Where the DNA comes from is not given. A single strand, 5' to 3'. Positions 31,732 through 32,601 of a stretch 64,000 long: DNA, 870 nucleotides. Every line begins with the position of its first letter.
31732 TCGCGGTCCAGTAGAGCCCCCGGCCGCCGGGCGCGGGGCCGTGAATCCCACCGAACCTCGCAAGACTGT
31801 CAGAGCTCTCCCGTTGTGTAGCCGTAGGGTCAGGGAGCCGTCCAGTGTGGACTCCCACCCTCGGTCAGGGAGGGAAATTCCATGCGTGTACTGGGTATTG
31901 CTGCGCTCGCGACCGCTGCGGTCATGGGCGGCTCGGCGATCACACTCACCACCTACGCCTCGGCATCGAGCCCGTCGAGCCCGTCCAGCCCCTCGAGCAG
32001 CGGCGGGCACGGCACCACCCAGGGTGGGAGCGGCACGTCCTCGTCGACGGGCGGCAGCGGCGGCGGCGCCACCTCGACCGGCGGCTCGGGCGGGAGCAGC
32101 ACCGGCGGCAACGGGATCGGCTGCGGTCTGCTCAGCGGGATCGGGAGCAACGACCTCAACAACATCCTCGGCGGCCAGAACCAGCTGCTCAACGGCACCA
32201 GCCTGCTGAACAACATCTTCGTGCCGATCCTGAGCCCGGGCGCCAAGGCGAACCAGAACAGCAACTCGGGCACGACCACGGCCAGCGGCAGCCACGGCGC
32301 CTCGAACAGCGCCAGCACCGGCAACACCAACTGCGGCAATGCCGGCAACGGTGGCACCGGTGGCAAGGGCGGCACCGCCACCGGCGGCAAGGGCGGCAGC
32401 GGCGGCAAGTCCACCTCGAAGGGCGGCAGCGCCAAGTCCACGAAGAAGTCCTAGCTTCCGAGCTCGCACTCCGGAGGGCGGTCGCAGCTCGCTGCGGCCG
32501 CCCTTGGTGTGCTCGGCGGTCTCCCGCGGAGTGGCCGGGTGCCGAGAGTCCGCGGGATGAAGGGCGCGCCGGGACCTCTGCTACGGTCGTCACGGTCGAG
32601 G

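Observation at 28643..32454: Inverted pair of near-identical secreted Gly/Ser/Asn-rich protein genes bracketing a MaoC hydratase and a CoA-transferase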

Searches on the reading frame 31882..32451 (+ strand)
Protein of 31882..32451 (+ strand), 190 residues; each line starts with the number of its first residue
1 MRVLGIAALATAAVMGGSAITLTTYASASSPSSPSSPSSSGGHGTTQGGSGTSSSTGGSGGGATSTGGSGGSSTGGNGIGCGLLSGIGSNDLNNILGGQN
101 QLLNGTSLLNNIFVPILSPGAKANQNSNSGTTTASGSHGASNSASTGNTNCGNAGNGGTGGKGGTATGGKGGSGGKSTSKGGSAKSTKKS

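Call 5: search_protein_families(library=pfam, proteins=[window:31882-32451:+], max_evalue=0.1)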
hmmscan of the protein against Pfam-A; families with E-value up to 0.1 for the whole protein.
window:31882-32451:+ (190 aa): 0 families

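Call 8: find_homologous_proteins(query=window:31882-32451:+, max_evalue=0.001)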
Query window:31882-32451:+ (190 aa): 26 proteins with E <= 0.001 among 8000 candidates.
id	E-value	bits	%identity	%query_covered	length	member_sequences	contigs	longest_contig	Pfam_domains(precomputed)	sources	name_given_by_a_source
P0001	1.7e-54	203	49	91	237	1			-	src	-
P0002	4.9e-47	178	59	79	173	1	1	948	-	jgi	-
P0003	6.4e-47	178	60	79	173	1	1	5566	-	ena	-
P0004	3.8e-46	175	57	79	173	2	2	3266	-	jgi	jgi:hypothetical protein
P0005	1.9e-45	173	61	79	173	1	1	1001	-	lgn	-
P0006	2.8e-45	172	60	79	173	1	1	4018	-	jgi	jgi:hypothetical protein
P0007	4.3e-45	172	59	79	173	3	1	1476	-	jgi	jgi:hypothetical protein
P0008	1.0e-44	171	61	79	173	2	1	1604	-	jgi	jgi:hypothetical protein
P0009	2.2e-44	170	61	79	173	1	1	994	-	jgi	jgi:hypothetical protein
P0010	3.3e-44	169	57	79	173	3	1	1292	-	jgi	jgi:hypothetical protein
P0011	3.5e-44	169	59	81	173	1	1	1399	-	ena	-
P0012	4.2e-44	169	59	79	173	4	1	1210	-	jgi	jgi:hypothetical protein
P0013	1.5e-42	164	56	82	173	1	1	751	-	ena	-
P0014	1.9e-42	163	68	55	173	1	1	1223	-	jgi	jgi:hypothetical protein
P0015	2.4e-42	163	56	77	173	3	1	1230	-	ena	-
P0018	3.4e-41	159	56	79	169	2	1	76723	-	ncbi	-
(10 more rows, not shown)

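Call 9: search_protein_families(library=ncbifam, proteins=[window:31882-32451:+], max_evalue=1)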
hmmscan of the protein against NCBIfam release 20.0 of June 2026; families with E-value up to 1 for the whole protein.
window:31882-32451:+ (190 aa): 0 families

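Call 11: find_related_loci(query=A1, collection=genome_contigs, flank=8000)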
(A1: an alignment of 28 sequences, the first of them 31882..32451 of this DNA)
Query A1 (190 aa) in genome_contigs; peptide patterns used: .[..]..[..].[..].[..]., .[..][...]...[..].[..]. (x = any residue, [..] = any of these).
30 stretches matched a pattern; 12 encode a relative of the query (tblastn E <= 1e-3); 12 distinct loci.
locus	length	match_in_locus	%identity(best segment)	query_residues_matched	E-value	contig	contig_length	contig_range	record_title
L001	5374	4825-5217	59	1-148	3e-39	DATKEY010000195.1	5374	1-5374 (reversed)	MAG TPA_asm: Candidatus Dormiibacterota bacterium isolate SMAG_U14511 k141_748993, whole genome shotgun sequence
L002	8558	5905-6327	59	1-158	1e-36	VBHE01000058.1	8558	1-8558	MAG: Chloroflexi bacterium isolate CF_96 14_1009_12_20cm_scaffold_13801, whole genome shotgun sequence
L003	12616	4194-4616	58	1-158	8e-35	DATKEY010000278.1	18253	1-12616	MAG TPA_asm: Candidatus Dormiibacterota bacterium isolate SMAG_U14511 k141_1766739, whole genome shotgun sequence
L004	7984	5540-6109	61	1-186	2e-32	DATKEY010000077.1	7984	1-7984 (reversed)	MAG TPA_asm: Candidatus Dormiibacterota bacterium isolate SMAG_U14511 k141_2880987, whole genome shotgun sequence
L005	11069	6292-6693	58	1-151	2e-30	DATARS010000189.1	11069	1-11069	MAG TPA_asm: Candidatus Dormiibacterota bacterium isolate SMAG_U5500 k141_5272552, whole genome shotgun sequence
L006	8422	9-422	70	1-135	7e-29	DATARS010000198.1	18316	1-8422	MAG TPA_asm: Candidatus Dormiibacterota bacterium isolate SMAG_U5500 k141_142114, whole genome shotgun sequence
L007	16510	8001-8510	60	1-187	2e-27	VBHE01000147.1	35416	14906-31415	MAG: Chloroflexi bacterium isolate CF_96 14_1009_12_20cm_scaffold_6655, whole genome shotgun sequence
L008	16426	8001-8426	57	1-159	2e-27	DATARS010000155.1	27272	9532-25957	MAG TPA_asm: Candidatus Dormiibacterota bacterium isolate SMAG_U5500 k141_1497952, whole genome shotgun sequence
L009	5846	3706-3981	63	60-151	1e-25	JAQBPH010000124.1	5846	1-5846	MAG: Chloroflexota bacterium isolate RYN_342 scaffold_2334163, whole genome shotgun sequence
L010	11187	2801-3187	59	1-146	5e-24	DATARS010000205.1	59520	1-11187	MAG TPA_asm: Candidatus Dormiibacterota bacterium isolate SMAG_U5500 k141_345748, whole genome shotgun sequence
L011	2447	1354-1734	51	1-151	1e-20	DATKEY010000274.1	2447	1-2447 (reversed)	MAG TPA_asm: Candidatus Dormiibacterota bacterium isolate SMAG_U14511 k141_1454444, whole genome shotgun sequence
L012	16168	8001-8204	57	89-156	1e-17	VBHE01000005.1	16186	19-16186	MAG: Chloroflexi bacterium isolate CF_96 14_1009_12_20cm_scaffold_21869, whole genome shotgun sequence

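Call 15: find_encoding_contigs(protein=P0018, flank=10000, max_places=3)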
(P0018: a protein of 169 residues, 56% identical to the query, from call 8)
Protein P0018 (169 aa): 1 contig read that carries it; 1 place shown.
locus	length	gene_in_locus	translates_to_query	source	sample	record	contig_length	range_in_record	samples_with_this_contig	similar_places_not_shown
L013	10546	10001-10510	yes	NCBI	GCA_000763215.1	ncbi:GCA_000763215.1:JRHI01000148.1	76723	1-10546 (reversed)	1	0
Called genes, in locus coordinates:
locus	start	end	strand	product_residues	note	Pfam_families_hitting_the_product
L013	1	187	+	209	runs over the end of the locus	PF02517:Rce1-like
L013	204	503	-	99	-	PF07883:Cupin_2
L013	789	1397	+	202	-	PF00440:TetR_N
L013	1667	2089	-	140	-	PF01850:PIN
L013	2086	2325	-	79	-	PF22513:FitA-like_RHH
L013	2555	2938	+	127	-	PF18029:Glyoxalase_6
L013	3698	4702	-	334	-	PF00070:Pyr_redox (faint), PF01210:NAD_Gly3P_dh_N, PF02558:ApbA, PF03807:F420_oxidored, PF07479:NAD_Gly3P_dh_C, PF20618:GPD_NAD_C_bact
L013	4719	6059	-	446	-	PF00005:ABC_tran (faint), PF00009:GTP_EFTU (weak), PF01926:MMR_HSR1, PF02421:FeoB_N, PF00009:GTP_EFTU, PF01926:MMR_HSR1, PF02421:FeoB_N, PF14714:KH_dom-like, +5 more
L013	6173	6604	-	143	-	PF14464:Prok-JAB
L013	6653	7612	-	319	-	PF00291:PALP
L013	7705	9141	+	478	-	PF07690:MFS_1, PF12832:MFS_1_like, PF07690:MFS_1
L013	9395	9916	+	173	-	-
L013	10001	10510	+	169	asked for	-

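Call 25: predict_structure(alignment_id=A1)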
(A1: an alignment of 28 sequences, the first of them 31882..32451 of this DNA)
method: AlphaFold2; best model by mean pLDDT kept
length: 190 residues; sequences in the alignment: 28
mean_pLDDT: 41.2   pTM: 0.13
mean pLDDT of the five models: 41.2, 41.1, 38.9, 38.5, 37.1
residues with pLDDT >= 90: 0; 70-90: 0; 50-70: 24; < 50: 166
segments of 3 or more residues with pLDDT < 50: 1-161
pLDDT, mean of each block of 10 residues (from residue 1): 40 39 33 37 36 42 39 37 40 45 42 37 37 37 35 42 60 52 52
secondary structure, 60 per line:
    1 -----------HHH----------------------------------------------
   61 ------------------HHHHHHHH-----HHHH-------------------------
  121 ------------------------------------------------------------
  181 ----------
elements in order: H79-86 H92-95

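Call 31: search_protein_families(library=pfam, proteins=[L008:7145-7888:+, L008:8626-10185:+, L008:4898-7078:-, L012:6252-7646:+, L012:8583-9131:-, L005:8736-10043:-], max_evalue=0.001)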
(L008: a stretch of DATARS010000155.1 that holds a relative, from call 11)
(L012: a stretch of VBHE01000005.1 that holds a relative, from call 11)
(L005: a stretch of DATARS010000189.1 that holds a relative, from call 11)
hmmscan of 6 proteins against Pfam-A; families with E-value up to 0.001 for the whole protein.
L008:7145-7888:+ (247 aa): 1 family
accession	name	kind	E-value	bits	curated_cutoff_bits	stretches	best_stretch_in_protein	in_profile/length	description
PF04264.18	YceI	-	2.1e-20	74.1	23.7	1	95-243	20-150/150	YceI-like domain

L008:8626-10185:+ (519 aa): 2 families
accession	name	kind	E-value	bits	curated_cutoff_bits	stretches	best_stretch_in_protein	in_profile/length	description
PF02541.22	Ppx-GppA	-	1.8e-55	188.9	27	1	40-321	5-283/285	Ppx/GppA phosphatase family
PF21447.3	Ppx-GppA_III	-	1.1e-10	42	27.3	1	330-464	2-137/177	Ppx/GppA phosphatase, domain III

L008:4898-7078:- (726 aa): 2 families
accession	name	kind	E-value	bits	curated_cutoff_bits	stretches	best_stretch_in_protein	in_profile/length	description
PF14403.11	CP_ATPgrasp_2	-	2.4e-138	461.6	32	1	328-702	1-374/374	Circularly permuted ATP-grasp type 2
PF04174.18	CP_ATPgrasp_1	-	1.3e-117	392.9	23.1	1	328-657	1-332/332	A circularly permuted ATPgrasp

L012:6252-7646:+ (464 aa): 2 families
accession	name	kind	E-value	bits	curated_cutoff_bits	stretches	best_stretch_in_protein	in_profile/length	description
PF00581.25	Rhodanese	-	6.2e-30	104.1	22.2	2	380-455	16-101/102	Rhodanese-like domain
PF00753.33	Lactamase_B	-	4e-07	30.6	22.7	1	58-198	34-196/196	Metallo-beta-lactamase superfamily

L012:8583-9131:- (182 aa): 1 family
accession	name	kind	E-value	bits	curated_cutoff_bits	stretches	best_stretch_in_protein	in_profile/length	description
PF04493.20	Endonuclease_5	-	9.6e-16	58.5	23.4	1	111-179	36-104/198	Endonuclease V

L005:8736-10043:- (435 aa): 3 families
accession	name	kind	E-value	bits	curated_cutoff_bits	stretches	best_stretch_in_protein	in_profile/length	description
PF00113.28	Enolase_C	-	9.3e-121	403.1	21.5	1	139-422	2-293/296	Enolase, C-terminal TIM barrel domain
PF03952.21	Enolase_N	-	2.9e-55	186.5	35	1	4-133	1-131/131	Enolase, N-terminal domain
PF13378.12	MR_MLE_C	-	2.3e-05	24.6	29.4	1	271-384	63-172/219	Enolase C-terminal domain-like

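Call 44: search_protein_families(library=pfam, alignment_id=A1, max_evalue=10)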
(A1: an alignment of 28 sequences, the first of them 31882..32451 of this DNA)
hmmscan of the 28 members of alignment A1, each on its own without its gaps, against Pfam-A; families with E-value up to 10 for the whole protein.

A. member 1, window:31882-32451:+ (190 aa): 1 family
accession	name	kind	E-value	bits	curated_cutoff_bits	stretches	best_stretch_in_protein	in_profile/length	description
PF07172.16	GRP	-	6.5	7.9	30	1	123-181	30-83/90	Glycine rich protein family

B. families by the number of members that match (of 28 scanned): 2 families
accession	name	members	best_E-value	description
PF07172.16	GRP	1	6.5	Glycine rich protein family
PF11162.13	DUF2946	1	6.6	Protein of unknown function (DUF2946)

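Call 51: search_solved_structures(query=A1, max_evalue=10, show_alignments=2)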
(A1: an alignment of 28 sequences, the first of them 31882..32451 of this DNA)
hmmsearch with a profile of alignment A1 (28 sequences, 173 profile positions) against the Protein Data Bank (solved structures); distinct sequences matched with E-value up to 10: 0.

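Call 81: predict_structure(alignment_id=A5)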
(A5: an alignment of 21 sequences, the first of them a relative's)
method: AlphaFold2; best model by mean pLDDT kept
length: 237 residues; sequences in the alignment: 21
mean_pLDDT: 45.1   pTM: 0.18
mean pLDDT of the five models: 45.1, 43.4, 43.3, 40.9, 39.8
residues with pLDDT >= 90: 0; 70-90: 0; 50-70: 60; < 50: 177
segments of 3 or more residues with pLDDT < 50: 1-4, 6-15, 17-21, 52-58, 67-74, 76-83, 85-101, 106-109, 113-119, 121-193, 207-229
pLDDT, mean of each block of 10 residues (from residue 1): 45 46 52 61 56 48 49 44 41 43 48 48 45 42 38 36 36 35 33 55 51 38 41 54
secondary structure, 60 per line:
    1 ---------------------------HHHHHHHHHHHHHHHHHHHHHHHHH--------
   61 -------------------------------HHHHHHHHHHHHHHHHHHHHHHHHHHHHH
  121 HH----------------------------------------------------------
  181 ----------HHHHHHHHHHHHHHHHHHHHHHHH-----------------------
elements in order: H28-52 H92-122 H191-214

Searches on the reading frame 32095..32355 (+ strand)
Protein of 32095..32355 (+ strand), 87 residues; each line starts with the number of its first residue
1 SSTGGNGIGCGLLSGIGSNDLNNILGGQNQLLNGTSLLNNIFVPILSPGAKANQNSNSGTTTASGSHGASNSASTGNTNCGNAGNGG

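Call 26: search_protein_representatives(alignment_id=A2)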
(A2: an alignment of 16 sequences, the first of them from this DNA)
Query: 16 sequences, 87 profile positions. Proteins with E-value up to 0.001 (for the whole library): 7; up to 1e-10: 5; up to 1e-30: 2. The best 7 are listed.
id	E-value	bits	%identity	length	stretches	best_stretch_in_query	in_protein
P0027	7.8e-57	206.0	-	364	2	1-87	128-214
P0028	2.9e-37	143.3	-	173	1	1-87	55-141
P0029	2.7e-23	98.6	-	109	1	7-81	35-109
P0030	1.0e-14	71.1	-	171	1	1-87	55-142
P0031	6.7e-12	62.0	-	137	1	2-82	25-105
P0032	8.4e-09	52.1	-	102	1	22-87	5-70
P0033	5.8e-07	46.2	-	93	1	1-30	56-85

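Call 27: search_protein_families(library=pfam, proteins=[window:32095-32355:+], max_evalue=10)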
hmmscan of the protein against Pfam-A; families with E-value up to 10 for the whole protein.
seq(87 aa): 0 families

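Call 28: search_solved_structures(query=A2, max_evalue=10)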
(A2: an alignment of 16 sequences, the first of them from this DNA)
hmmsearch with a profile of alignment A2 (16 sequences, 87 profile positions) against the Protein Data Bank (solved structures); distinct sequences matched with E-value up to 10: 0.

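Call 54: find_encoding_contigs(protein=P0031, flank=6000, max_places=3)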
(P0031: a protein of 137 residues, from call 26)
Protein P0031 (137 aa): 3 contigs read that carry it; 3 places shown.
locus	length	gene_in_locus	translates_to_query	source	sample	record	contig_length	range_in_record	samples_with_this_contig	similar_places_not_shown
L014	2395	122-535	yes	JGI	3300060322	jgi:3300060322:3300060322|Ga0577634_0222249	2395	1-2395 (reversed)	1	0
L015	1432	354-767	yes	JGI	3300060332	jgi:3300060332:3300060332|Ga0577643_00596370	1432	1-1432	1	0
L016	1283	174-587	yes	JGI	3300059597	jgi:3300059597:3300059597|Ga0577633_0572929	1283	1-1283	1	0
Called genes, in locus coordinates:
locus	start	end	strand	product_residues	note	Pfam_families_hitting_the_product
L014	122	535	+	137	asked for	-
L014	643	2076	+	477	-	PF00155:Aminotran_1_2, PF00266:Aminotran_5, PF01041:DegT_DnrJ_EryC1 (weak)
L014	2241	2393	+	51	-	?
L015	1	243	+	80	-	PF01979:Amidohydro_1 (weak), PF07969:Amidohydro_3 (weak)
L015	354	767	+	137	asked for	-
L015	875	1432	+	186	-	?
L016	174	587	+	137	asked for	-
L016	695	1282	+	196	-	?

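Call 55: find_encoding_contigs(protein=P0030, flank=6000, max_places=3)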
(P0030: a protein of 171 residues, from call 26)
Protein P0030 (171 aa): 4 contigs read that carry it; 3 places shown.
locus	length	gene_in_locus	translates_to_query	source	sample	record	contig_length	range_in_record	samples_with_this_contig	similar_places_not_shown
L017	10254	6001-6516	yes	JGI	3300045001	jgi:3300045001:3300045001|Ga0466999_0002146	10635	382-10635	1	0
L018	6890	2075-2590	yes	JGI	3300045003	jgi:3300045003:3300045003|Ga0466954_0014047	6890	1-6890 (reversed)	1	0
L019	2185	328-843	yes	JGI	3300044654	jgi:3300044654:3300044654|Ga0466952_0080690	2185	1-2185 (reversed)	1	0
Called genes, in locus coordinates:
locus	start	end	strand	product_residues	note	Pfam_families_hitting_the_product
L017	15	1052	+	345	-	PF01266:DAO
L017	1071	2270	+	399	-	-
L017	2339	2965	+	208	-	PF11716:MDMPI_N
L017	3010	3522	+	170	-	PF04250:DUF429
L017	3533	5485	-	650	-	PF02771:Acyl-CoA_dh_N, PF02770:Acyl-CoA_dh_M, PF00441:Acyl-CoA_dh_1, PF21343:ACAD9-ACADV_C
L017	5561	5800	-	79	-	-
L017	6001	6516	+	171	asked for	-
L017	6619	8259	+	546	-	PF00342:PGI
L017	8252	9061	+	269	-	PF08282:Hydrolase_3, PF05116:S6PP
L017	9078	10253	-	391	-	?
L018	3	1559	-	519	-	?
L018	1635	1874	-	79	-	-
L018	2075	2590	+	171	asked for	-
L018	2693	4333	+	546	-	PF00342:PGI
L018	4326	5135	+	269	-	PF08282:Hydrolase_3, PF05116:S6PP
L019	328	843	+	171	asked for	-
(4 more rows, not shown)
